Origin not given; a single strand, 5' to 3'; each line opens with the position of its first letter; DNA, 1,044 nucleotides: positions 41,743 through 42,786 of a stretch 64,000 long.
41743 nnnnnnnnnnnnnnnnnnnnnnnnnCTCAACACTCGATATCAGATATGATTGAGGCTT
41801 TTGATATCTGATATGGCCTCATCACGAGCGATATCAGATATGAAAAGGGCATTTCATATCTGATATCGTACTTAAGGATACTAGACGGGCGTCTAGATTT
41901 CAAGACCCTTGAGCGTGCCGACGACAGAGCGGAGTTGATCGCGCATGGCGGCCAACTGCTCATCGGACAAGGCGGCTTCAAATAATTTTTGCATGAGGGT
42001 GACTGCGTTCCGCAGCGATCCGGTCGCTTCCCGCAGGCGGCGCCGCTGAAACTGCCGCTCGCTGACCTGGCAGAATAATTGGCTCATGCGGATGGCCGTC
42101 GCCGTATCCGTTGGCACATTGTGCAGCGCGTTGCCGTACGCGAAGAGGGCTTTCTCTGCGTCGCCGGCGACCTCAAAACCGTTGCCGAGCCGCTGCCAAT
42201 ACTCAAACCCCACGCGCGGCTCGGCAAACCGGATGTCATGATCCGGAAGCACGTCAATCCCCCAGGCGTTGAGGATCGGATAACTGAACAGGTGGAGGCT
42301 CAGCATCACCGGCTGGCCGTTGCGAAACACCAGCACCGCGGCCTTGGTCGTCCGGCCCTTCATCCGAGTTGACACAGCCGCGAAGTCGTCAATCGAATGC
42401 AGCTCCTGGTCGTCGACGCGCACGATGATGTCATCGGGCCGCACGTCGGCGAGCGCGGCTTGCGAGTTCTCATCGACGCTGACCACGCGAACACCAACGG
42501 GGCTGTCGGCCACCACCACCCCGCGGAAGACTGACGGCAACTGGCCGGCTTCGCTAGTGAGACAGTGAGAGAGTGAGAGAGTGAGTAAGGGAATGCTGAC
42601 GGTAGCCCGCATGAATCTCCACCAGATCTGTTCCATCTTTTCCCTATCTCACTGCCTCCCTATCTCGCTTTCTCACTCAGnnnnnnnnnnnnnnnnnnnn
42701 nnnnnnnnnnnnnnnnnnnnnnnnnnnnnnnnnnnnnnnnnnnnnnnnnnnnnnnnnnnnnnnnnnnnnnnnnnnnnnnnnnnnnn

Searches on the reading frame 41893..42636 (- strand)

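Call 6: search_protein_families(library=pfam, proteins=[window:41893-42636:-])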
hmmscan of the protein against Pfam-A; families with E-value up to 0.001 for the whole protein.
window:41893-42636:- (247 aa): 3 families
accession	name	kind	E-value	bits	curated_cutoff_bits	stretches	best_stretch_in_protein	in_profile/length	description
PF13180.12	PDZ_2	-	5.6e-08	33.4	27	1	39-114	4-78/80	PDZ domain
PF17820.7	PDZ_6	-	2.1e-07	31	27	1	51-87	2-38/54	PDZ domain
PF00595.29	PDZ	-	0.00076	20.2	23.2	0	40-92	14-71/81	PDZ domain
